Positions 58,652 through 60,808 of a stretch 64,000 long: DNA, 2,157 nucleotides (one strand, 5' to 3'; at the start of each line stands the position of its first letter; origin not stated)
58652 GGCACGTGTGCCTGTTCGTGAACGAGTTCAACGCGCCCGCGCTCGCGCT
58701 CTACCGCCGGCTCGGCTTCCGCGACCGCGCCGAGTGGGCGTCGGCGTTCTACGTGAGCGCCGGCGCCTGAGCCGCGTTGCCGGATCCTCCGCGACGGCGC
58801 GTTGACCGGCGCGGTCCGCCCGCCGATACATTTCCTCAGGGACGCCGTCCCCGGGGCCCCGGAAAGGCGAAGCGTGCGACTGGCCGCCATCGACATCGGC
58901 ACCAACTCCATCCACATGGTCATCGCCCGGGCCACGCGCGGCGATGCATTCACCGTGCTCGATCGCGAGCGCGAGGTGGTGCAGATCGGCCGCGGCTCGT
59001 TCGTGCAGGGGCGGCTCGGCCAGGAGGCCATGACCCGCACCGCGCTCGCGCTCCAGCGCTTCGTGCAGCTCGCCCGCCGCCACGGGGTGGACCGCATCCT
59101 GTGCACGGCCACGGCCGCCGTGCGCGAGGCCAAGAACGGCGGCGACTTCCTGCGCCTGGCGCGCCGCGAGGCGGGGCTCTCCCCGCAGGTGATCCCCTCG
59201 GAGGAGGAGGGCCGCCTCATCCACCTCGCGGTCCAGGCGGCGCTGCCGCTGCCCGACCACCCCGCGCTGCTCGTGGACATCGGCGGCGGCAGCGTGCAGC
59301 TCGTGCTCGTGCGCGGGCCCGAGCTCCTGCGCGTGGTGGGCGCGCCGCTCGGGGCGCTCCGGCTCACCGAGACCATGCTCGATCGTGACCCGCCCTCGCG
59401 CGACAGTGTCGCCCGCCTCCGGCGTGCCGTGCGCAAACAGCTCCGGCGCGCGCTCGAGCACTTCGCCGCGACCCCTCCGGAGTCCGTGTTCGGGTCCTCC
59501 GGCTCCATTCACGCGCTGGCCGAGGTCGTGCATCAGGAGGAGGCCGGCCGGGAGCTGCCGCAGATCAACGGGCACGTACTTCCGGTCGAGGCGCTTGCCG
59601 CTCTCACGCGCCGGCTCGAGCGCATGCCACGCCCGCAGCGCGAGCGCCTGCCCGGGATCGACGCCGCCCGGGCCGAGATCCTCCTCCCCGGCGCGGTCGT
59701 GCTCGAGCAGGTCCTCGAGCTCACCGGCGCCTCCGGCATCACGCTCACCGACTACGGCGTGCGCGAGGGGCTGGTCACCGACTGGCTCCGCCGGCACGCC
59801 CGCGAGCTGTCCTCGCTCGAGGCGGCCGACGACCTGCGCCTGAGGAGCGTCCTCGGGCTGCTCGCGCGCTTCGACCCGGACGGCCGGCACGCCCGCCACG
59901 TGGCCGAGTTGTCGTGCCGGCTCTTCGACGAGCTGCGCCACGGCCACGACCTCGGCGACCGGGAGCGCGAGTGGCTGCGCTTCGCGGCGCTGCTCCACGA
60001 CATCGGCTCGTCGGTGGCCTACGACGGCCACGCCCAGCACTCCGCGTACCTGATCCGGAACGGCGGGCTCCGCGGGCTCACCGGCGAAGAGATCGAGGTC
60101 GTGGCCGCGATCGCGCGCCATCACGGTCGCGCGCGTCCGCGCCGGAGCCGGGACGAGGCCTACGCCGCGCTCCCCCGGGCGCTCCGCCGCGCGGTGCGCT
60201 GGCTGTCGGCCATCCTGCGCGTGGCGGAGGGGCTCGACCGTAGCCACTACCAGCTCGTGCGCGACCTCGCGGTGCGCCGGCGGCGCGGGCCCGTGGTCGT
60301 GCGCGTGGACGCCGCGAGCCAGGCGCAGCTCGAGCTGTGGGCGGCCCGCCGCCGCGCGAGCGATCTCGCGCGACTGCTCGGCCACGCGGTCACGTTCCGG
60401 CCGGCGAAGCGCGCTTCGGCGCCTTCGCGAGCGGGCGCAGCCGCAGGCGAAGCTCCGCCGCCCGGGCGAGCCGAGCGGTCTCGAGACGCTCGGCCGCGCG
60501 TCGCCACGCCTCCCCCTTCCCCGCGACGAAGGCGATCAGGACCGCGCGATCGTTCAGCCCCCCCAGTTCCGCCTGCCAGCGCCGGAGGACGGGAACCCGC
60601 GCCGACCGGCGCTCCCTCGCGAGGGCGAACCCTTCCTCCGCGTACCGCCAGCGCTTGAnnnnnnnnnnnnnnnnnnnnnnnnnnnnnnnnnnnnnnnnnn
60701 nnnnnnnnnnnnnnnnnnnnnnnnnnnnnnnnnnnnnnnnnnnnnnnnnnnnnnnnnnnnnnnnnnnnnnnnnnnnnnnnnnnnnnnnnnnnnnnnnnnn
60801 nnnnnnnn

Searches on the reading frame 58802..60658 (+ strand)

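Call 81: search_protein_families(library=pfam, proteins=[window:58802-60658:+], max_evalue=0.00001)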
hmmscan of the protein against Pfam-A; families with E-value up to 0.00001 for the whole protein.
window:58802-60658:+ (618 aa): 3 families
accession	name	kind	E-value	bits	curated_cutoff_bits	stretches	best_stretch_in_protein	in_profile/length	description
PF02541.22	Ppx-GppA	-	1.5e-60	205.5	27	1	40-332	1-285/285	Ppx/GppA phosphatase family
PF21447.3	Ppx-GppA_III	-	1.1e-24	87.7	27.3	1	346-482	2-136/177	Ppx/GppA phosphatase, domain III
PF01966.28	HD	-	2e-10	41.4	22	1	362-447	3-92/116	HD domain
